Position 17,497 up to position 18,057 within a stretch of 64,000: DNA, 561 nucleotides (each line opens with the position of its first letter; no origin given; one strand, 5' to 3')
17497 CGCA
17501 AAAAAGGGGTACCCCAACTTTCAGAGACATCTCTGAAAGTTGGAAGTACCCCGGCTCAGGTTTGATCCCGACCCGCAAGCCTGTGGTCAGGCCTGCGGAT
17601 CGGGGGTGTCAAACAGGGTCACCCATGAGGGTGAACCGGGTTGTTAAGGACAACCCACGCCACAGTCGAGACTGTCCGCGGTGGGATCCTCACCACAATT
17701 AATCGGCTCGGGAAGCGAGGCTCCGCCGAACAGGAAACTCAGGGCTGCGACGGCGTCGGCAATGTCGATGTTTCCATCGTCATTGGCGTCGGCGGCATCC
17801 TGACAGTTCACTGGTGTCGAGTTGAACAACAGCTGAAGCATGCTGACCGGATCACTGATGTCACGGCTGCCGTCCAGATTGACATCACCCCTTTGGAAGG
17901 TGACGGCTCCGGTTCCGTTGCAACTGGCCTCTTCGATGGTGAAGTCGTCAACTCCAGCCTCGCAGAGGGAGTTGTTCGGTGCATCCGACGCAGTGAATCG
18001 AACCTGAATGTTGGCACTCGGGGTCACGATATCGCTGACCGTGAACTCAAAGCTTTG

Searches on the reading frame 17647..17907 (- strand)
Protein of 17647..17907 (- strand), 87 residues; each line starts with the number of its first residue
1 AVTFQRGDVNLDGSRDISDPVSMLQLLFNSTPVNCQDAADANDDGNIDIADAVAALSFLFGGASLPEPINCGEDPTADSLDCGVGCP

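Call 10: find_homologous_proteins(query=A1, max_evalue=0.001)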
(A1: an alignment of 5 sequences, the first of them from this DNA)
Query A1 (5 sequences) (87 aa, profile of the alignment): 1162 proteins with E <= 0.001 among 4966 candidates; the best 120 are listed.
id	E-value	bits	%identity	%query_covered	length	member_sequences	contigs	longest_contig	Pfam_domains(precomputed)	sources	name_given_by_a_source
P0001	1.7e-34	136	43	89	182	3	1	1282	PF00404.25,PF01804.24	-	-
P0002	6.0e-32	127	90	100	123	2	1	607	-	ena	-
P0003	2.6e-31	125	50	66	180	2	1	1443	PF00404.25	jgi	jgi:hypothetical protein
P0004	8.2e-30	121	40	92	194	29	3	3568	PF00404.25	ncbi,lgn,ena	-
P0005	1.2e-29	120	40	92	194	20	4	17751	PF00404.25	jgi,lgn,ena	-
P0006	1.8e-29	120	51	91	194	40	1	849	-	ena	-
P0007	3.0e-29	119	40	93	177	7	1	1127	PF00404.25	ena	-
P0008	3.5e-29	119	54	78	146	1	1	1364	-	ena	-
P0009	3.8e-29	118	48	90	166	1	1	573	PF00404.25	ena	-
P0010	3.8e-29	118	42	92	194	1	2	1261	PF00404.25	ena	-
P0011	8.2e-29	117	50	93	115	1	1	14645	PF00404.25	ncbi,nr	ncbi:MAG: hypothetical protein KDC38_01410, partial [Planctomycetes bacterium]|nr:hypothetical prote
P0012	2.0e-28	116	40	92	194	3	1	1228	PF00404.25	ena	-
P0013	6.8e-28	114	55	89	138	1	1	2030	-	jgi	jgi:hypothetical protein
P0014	1.2e-27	114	61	97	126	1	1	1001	PF00404.25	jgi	jgi:hypothetical protein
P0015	3.4e-27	112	55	92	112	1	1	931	PF00404.25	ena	-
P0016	4.3e-27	112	58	97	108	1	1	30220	PF00404.25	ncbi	ncbi:MAG: hypothetical protein DSY92_03970, partial [Planctomycetota bacterium]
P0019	6.4e-27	111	46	92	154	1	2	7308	PF00801.27,PF00404.25,PF18911.7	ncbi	ncbi:MAG: PKD domain-containing protein, partial [Planctomycetota bacterium]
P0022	1.1e-26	111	49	92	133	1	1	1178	PF02412.24,PF00404.25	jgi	jgi:hypothetical protein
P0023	1.1e-26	111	51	86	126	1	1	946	PF00404.25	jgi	jgi:hypothetical protein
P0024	1.1e-26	111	37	95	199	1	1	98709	PF00404.25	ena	-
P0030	2.0e-26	110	54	87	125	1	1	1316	PF00404.25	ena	-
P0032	7.2e-26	108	57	92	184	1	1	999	PF01833.31,PF00404.25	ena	-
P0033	7.9e-26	108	53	92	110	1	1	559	PF00404.25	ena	-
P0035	1.3e-25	107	55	92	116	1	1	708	PF00404.25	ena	-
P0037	1.9e-25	107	42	94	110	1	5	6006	PF00404.25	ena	-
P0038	1.9e-25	107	49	99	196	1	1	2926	PF00404.25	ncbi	-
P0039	2.0e-25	107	52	95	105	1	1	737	PF00404.25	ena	-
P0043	2.9e-25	106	44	92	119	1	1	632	PF00404.25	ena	-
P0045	3.4e-25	106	51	97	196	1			PF00404.25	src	-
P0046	3.5e-25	106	46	95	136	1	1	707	PF00404.25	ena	-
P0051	5.7e-25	105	60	97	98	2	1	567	PF00404.25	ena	-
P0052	5.9e-25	105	55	92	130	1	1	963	PF00404.25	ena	-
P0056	7.2e-25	105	46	91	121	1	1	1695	PF00404.25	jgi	jgi:hypothetical protein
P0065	1.4e-24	104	46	91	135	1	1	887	PF00404.25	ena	-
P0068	1.6e-24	104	49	95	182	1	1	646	PF00404.25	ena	-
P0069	1.7e-24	104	57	91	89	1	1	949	PF00404.25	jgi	-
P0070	1.7e-24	104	62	97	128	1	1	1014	PF00404.25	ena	-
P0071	1.8e-24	104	54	93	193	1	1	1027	PF00404.25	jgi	jgi:hypothetical protein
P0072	1.9e-24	103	51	97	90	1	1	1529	PF00404.25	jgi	jgi:hypothetical protein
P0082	3.9e-24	102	50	91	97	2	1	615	PF00404.25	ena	-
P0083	4.0e-24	102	50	93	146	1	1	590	PF00404.25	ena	-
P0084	4.5e-24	102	53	89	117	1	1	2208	PF00404.25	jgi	-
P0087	5.1e-24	102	49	69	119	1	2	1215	PF00404.25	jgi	-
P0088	5.1e-24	102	50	91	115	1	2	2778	PF00404.25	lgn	-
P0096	6.1e-24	102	52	92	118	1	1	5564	PF00404.25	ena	-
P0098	6.3e-24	102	50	91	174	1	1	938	PF00404.25,PF13385.14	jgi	-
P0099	6.8e-24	102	55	91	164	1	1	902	PF00404.25,PF13385.14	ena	-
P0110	9.0e-24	101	42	74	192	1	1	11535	PF00404.25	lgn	-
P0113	1.0e-23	101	53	93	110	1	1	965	PF00404.25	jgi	-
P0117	1.1e-23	101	52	93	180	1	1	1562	PF00404.25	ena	-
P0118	1.1e-23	101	55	94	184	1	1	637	PF00404.25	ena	-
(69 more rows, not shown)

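Call 21: search_protein_representatives(alignment_id=A1)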
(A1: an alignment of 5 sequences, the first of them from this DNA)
Query: 5 sequences, 90 profile positions. Proteins with E-value up to 0.001 (for the whole library): 44760; up to 1e-10: 24084; up to 1e-30: 504. The best 150 are listed.
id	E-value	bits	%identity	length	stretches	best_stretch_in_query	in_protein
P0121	7.9e-139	468.4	-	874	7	2-86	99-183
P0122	5.0e-88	305.6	-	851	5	3-87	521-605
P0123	1.0e-84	294.9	-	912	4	3-86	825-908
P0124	1.2e-82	288.3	-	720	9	7-75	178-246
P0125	3.0e-82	287.0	-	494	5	4-86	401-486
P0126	8.7e-77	269.5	-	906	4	2-86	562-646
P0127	1.3e-76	269.0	-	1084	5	2-79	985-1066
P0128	5.7e-75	263.7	-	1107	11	4-61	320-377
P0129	2.5e-72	255.2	-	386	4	2-86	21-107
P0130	9.3e-72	253.4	-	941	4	2-85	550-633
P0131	5.3e-70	247.8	-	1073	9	4-62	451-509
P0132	3.2e-69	245.3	-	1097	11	4-69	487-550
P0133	3.3e-67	238.8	-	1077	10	3-68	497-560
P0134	1.5e-66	236.7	-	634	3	2-85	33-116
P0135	1.5e-64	230.3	-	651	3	2-86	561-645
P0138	8.4e-63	224.7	-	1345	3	2-86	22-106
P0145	1.3e-56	204.9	-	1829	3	2-86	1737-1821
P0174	3.1e-48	178.0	-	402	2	3-87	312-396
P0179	2.4e-47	175.2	-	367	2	2-89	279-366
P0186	1.7e-46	172.5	-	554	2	3-86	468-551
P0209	1.7e-43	162.8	-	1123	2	3-86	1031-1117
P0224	4.1e-42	158.4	-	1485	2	3-86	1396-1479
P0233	2.7e-41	155.8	-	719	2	3-87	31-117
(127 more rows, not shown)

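Call 25: search_protein_families(library=pfam, proteins=[P0174, P0179, P0135, P0123, P0186, P0209, P0138, P0145, P0224, P0233], max_evalue=0.01)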
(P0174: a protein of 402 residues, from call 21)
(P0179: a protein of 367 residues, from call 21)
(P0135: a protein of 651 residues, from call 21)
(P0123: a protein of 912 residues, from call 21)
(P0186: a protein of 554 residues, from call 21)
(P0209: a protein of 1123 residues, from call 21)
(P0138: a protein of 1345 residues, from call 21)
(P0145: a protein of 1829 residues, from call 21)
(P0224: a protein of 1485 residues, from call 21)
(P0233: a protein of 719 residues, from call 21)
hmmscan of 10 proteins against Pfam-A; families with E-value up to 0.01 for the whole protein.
P0174 (402 aa): 2 families
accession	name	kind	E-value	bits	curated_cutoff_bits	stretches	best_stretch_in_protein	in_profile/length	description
PF00404.24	Dockerin_1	-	5.1e-10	39.8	22.9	2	34-76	2-45/57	Dockerin type I domain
PF13517.12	FG-GAP_3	-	0.0033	18.4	26.9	0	45-77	32-59/61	FG-GAP-like repeat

P0179 (367 aa): 2 families
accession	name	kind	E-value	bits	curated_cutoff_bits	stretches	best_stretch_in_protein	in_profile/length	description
PF00404.24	Dockerin_1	-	0.0008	20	22.9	0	284-296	2-14/57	Dockerin type I domain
PF00963.24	Cohesin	-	0.0082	16.8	24.1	0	138-188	4-54/139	Cohesin domain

P0135 (651 aa): 3 families
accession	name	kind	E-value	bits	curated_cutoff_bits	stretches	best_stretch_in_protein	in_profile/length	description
PF00404.24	Dockerin_1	-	1.6e-12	47.9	22.9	2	303-352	2-52/57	Dockerin type I domain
PF00963.24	Cohesin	-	6.2e-05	23.7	24.1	1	396-509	3-108/139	Cohesin domain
PF13499.12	EF-hand_7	-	0.0029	18.3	30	0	60-78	12-30/67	EF-hand domain pair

P0123 (912 aa): 4 families
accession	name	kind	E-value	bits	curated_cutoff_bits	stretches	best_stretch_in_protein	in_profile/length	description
PF00404.24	Dockerin_1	-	9.9e-28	96.6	22.9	4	33-80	2-50/57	Dockerin type I domain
PF13499.12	EF-hand_7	-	3.9e-08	34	30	1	563-612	8-62/67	EF-hand domain pair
PF00963.24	Cohesin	-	5.8e-05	23.7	24.1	1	660-700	4-46/139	Cohesin domain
PF13833.12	EF-hand_8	-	0.0074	16.5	28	1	576-616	13-51/54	EF-hand domain pair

P0186 (554 aa): 4 families
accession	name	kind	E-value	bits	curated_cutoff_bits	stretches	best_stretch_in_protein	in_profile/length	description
PF13499.12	EF-hand_7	-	5.2e-06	27.2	30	0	501-532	7-37/67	EF-hand domain pair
PF00404.24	Dockerin_1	-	1.4e-05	25.6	22.9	0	472-519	2-50/57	Dockerin type I domain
PF00963.24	Cohesin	-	0.00045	20.9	24.1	0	302-348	3-51/139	Cohesin domain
PF13405.12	EF-hand_6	-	0.0047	17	25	0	501-520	5-24/30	EF-hand domain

P0209 (1123 aa): 2 families
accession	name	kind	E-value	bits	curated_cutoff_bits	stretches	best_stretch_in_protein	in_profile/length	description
PF00404.24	Dockerin_1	-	7.4e-10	39.3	22.9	2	25-68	2-46/57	Dockerin type I domain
PF24595.1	DUF7619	-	8.4e-10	39.3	27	1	881-924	86-128/133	Domain of unknown function (DUF7619)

P0138 (1345 aa): 3 families
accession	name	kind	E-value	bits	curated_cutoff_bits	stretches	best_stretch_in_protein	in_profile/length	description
PF00404.24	Dockerin_1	-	2.5e-10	40.8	22.9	1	27-73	2-49/57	Dockerin type I domain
PF00963.24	Cohesin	-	3.1e-09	37.6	24.1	1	121-226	3-106/139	Cohesin domain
PF13499.12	EF-hand_7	-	0.0013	19.4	30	0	560-576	7-23/67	EF-hand domain pair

P0145 (1829 aa): 2 families
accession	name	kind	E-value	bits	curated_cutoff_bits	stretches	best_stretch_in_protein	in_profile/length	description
PF00404.24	Dockerin_1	-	4e-14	53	22.9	2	539-592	2-57/57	Dockerin type I domain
PF24595.1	DUF7619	-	8.6e-06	26.3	27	0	1318-1380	1-56/133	Domain of unknown function (DUF7619)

P0224 (1485 aa): 4 families
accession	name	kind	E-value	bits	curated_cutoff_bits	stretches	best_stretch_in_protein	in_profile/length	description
PF24595.1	DUF7619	-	2.3e-10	41.1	27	1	981-1044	1-58/133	Domain of unknown function (DUF7619)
PF13620.12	CarboxypepD_reg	-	1.1e-07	32.5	32.3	1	853-906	2-54/82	Carboxypeptidase regulatory-like domain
PF00404.24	Dockerin_1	-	3e-05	24.6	22.9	0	1402-1453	4-56/57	Dockerin type I domain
PF00041.27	fn3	-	8.5e-05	23.1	25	1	1209-1284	2-77/84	Fibronectin type III domain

P0233 (719 aa): 1 family
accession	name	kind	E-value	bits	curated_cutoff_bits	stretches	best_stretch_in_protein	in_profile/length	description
PF00404.24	Dockerin_1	-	4.3e-05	24.1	22.9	1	638-683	2-48/57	Dockerin type I domain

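Call 28: search_solved_structures(query=A1, max_evalue=1, show_alignments=3)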
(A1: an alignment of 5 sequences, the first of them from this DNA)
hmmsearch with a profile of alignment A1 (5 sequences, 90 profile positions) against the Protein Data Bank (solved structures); distinct sequences matched with E-value up to 1: 59.
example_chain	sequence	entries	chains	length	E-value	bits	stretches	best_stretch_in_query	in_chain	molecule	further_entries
2y3n_B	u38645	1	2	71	9.3e-07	32.2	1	6-60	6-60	CELLULOSOMAL FAMILY-48 PROCESSIVE GLYCOSIDE HYDROLASE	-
2mte_A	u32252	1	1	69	5.4e-05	26.6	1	7-60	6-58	Cellulose 1,4-beta-cellobiosidase (reducing end) CelS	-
1daq_A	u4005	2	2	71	5.6e-05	26.5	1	7-60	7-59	ENDOGLUCANASE SS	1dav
8x39_A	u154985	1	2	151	9.8e-05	25.7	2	6-65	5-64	Serine protease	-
5lxv_B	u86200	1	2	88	0.0001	25.6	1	6-61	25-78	Carbohydrate-binding protein WP_009985128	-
8x3a_A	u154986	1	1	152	0.00011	25.6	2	6-65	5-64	Serine protease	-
4zcu_A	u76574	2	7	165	0.00012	25.5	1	2-59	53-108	Calcium-binding mitochondrial carrier protein SCaMC-1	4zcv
4n5x_A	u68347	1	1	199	0.00018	24.9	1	2-59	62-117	Calcium-binding mitochondrial carrier protein SCaMC-1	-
2ccl_B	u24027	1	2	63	0.00024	24.5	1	7-61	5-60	ENDO-1,4-BETA-XYLANASE Y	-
5m2s_B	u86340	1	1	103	0.00087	22.7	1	7-61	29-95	Doc8: Type I dockerin repeat domain from family 9 glycoside hydrolase WP_009982745[Ruminoc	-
1ohz_B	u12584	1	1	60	0.0015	21.9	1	7-61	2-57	ENDO-1,4-BETA-XYLANASE Y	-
3ul4_B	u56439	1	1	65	0.0016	21.8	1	6-61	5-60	Cellulosome enzyme, dockerin type I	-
8ajy_B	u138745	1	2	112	0.0024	21.3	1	3-61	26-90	Dockerin from ScaH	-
4uyp_B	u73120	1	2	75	0.0035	20.8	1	4-61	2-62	Cellulosomal scaffoldin adaptor protein B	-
4fl4_A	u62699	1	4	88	0.0039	20.6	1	6-61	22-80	Glycoside hydrolase family 9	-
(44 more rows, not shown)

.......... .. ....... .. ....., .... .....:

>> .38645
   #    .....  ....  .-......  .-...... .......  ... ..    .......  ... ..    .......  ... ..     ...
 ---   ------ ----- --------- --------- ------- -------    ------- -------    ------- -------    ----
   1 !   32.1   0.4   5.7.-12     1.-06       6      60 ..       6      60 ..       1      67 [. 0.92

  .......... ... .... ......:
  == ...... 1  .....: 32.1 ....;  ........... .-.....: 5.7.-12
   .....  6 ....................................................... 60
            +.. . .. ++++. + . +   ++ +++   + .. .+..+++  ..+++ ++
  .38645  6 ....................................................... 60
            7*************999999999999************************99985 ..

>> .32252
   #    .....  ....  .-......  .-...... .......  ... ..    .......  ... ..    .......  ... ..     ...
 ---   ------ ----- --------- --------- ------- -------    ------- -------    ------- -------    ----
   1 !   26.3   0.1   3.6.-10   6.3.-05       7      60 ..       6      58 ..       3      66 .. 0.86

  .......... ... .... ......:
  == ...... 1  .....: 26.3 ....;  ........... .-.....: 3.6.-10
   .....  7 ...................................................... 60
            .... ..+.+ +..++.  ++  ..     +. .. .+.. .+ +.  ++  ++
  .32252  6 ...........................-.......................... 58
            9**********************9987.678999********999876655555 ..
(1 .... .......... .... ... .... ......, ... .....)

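Call 32: find_related_loci(query=window:17647-17907:-, collection=genome_contigs, flank=3000)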
Query window:17647-17907:- (87 aa) in genome_contigs; peptide patterns used: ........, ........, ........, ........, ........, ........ (x = any residue, [..] = any of these).
419 stretches matched a pattern; 88 encode a relative of the query (tblastn E <= 1e-3); the best 80 are kept; 80 distinct loci.
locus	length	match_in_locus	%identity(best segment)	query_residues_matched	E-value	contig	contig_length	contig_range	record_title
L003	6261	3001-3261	100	1-87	1e-54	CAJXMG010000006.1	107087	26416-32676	TPA_asm: uncultured bacterium isolate SRR4030075_bin.46_MetaBAT_v2.12.1_MAG genome assembly, contig: NODE_23_length_1070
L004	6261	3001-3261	100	1-87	1e-54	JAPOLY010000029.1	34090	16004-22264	MAG: bacterium isolate bin129 k141_1433551_length_34090_cov_40.4133, whole genome shotgun sequence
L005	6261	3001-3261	99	1-87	4e-54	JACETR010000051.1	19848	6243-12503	MAG: Planctomycetota bacterium isolate MCMED-G47 Planctomycetes-MCMED-G47-C51, whole genome shotgun sequence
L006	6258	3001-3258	84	2-87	8e-46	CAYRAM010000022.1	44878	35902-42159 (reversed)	MAG TPA_asm: uncultured Planctomycetia bacterium isolate binchicken_co275_63 genome assembly, contig: NODE_759_length_44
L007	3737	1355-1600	62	4-82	1e-26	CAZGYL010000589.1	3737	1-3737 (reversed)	MAG TPA_asm: uncultured Planctomycetia bacterium isolate binchicken_co6_198 genome assembly, contig: NODE_34458_length_3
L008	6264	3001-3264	59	4-87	6e-26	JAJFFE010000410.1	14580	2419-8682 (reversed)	MAG: Planctomycetota bacterium isolate OFTM36 OFTM36_409, whole genome shotgun sequence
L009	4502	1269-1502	61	4-80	3e-24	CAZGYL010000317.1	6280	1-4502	MAG TPA_asm: uncultured Planctomycetia bacterium isolate binchicken_co6_198 genome assembly, contig: NODE_16420_length_6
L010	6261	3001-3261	60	4-87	3e-24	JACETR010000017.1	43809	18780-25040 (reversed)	MAG: Planctomycetota bacterium isolate MCMED-G47 Planctomycetes-MCMED-G47-C17, whole genome shotgun sequence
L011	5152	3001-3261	57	4-87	1e-23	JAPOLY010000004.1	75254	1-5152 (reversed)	MAG: bacterium isolate bin129 k141_3231457_length_75254_cov_19.4181, whole genome shotgun sequence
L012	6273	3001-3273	56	3-87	3e-23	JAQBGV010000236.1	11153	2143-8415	MAG: Planctomycetota bacterium isolate MAG_451_bin-10 451_bin-10_ctg-236, whole genome shotgun sequence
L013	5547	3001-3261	57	4-87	6e-23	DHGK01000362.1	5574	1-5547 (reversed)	MAG TPA_asm: Planctomycetes bacterium UBA4800 UBA4800_contig_59720, whole genome shotgun sequence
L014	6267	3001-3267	50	2-87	9e-23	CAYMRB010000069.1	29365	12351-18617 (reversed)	MAG TPA_asm: uncultured Planctomycetia bacterium isolate SRP077602_co5_567 genome assembly, contig: NODE_7850_length_293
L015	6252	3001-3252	52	1-82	1e-22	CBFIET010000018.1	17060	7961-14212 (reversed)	MAG: Planctomycetota bacterium isolate Co_bin_687_orig genome assembly, contig: Co_bin_687_orig_Co_c_000000372628, whole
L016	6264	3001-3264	61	4-87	3e-22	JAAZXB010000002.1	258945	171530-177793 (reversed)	MAG: Planctomycetota bacterium isolate bin110s NODE_2_length_258945_cov_16.112712, whole genome shotgun sequence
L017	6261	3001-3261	56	4-87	2e-22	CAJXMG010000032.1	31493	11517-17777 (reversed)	TPA_asm: uncultured bacterium isolate SRR4030075_bin.46_MetaBAT_v2.12.1_MAG genome assembly, contig: NODE_321_length_314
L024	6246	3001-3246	59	4-82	1e-21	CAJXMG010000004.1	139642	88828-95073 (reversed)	TPA_asm: uncultured bacterium isolate SRR4030075_bin.46_MetaBAT_v2.12.1_MAG genome assembly, contig: NODE_10_length_1396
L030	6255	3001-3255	51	1-82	1e-20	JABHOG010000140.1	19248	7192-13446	MAG: Planctomycetota bacterium isolate SI037S4_bin26 k141_1965093, whole genome shotgun sequence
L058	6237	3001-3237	53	4-80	2e-18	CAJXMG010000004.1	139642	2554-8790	TPA_asm: uncultured bacterium isolate SRR4030075_bin.46_MetaBAT_v2.12.1_MAG genome assembly, contig: NODE_10_length_1396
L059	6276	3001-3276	49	4-87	2e-18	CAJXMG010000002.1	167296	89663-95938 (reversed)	TPA_asm: uncultured bacterium isolate SRR4030075_bin.46_MetaBAT_v2.12.1_MAG genome assembly, contig: NODE_3_length_16729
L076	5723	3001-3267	44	2-87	1e-16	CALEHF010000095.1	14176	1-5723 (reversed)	MAG TPA_asm: uncultured bacterium isolate ERR2206785_bin.14_CONCOCT_v1.1_MAG genome assembly, contig: ERZ890425.455, who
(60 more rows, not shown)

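Call 33: predict_structure(alignment_id=A2)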
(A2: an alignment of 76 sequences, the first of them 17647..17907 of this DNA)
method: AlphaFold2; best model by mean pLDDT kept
length: 87 residues; sequences in the alignment: 76
mean_pLDDT: 94.9   pTM: 0.84
mean pLDDT of the five models: 94.9, 94.8, 94.4, 94.2, 93.4
residues with pLDDT >= 90: 80; 70-90: 7; 50-70: 0; < 50: 0
segments of 3 or more residues with pLDDT < 50: none
pLDDT, mean of each block of 10 residues (from residue 1): 93 96 97 96 97 98 95 93 87
secondary structure, 60 per line:
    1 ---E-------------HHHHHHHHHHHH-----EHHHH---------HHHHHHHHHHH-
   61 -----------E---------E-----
elements in order: H18-29 H36-39 H49-59

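Call 38: fold_search(model_id=the predicted structure, library=pdb)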
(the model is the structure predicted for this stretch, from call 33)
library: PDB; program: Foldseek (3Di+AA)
matches with E <= 10: 35; with E <= 0.001: 0
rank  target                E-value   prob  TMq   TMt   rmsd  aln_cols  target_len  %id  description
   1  5m2o_B                4.5e-03  1.00  0.67  0.77   1.9        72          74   32  R. flavefaciens' third ScaB cohesin in complex with a group 1 dockerin (released 2017-07-05)
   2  5m2s_B                1.0e-02  1.00  0.64  0.69   2.3        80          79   34  R. flavefaciens' third ScaB cohesin in complex with a group 1 dockerin (released 2017-07-05)
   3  2mte_MODEL_1_A        1.8e-02  1.00  0.60  0.74   1.7        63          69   28  Solution structure of Doc48S (released 2014-10-15)
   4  8x39_B                2.2e-02  1.00  0.62  0.41   1.8        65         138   23  Crystal structure of cellulosomal double-dockerin module of Clo1313_0689 from Clostridium thermocellum (released 2024-04-03)
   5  5lxv_B                3.6e-02  1.00  0.60  0.77   2.1        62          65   32  Crystal structure of Ruminococcus flavefaciens scaffoldin C cohesin in complex with a dockerin from an uncharacterized (released 2016-10-19)
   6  6kg9_MODEL_1_A        3.6e-02  1.00  0.59  0.74   3.1        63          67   28  Solution structure of CaDoc0917 from Clostridium acetobutylicum (released 2020-07-08)
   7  4uyp_B                3.9e-02  1.00  0.59  0.69   2.0        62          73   27  High resolution structure of the third cohesin ScaC in complex with the ScaB dockerin with a mutation in the N-termina (released 2015-04-15)
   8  8x3a_MODEL_1_A        4.1e-02  1.00  0.63  0.38   1.8        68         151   22  Solution NMR structure of cellulosomal double-dockerin module of Clo1313_0689 from Clostridium thermocellum (released 2024-04-03)
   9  8x39_A                4.1e-02  0.99  0.55  0.36   2.5        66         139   26  Crystal structure of cellulosomal double-dockerin module of Clo1313_0689 from Clostridium thermocellum (released 2024-04-03)
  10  4uyq_B                5.8e-02  1.00  0.58  0.68   2.1        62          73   27  High resolution structure of the third cohesin ScaC in complex with the ScaB dockerin with a mutation in the C-termina (released 2015-04-15)
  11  4fl4_G                6.2e-02  1.00  0.58  0.74   1.8        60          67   25  Scaffoldin conformation and dynamics revealed by a ternary complex from the Clostridium thermocellum cellulosome (released 2012-06-27)
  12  5nrk_B                6.2e-02  1.00  0.59  0.74   1.7        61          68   28  Crystal structure of the sixth cohesin from Acetivibrio cellulolyticus' scaffoldin B in complex with Cel5 dockerin S15 (released 2018-01-31)
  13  4dh2_D                7.1e-02  1.00  0.58  0.71   1.7        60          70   30  Crystal structure of Coh-OlpC(Cthe_0452)-Doc435(Cthe_0435) complex: A novel type I Cohesin-Dockerin complex from Clost (released 2012-11-28)
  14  5nrk_D                8.1e-02  0.99  0.57  0.73   2.0        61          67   31  Crystal structure of the sixth cohesin from Acetivibrio cellulolyticus' scaffoldin B in complex with Cel5 dockerin S15 (released 2018-01-31)
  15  4dh2_B                9.2e-02  1.00  0.59  0.70   1.5        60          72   28  Crystal structure of Coh-OlpC(Cthe_0452)-Doc435(Cthe_0435) complex: A novel type I Cohesin-Dockerin complex from Clost (released 2012-11-28)
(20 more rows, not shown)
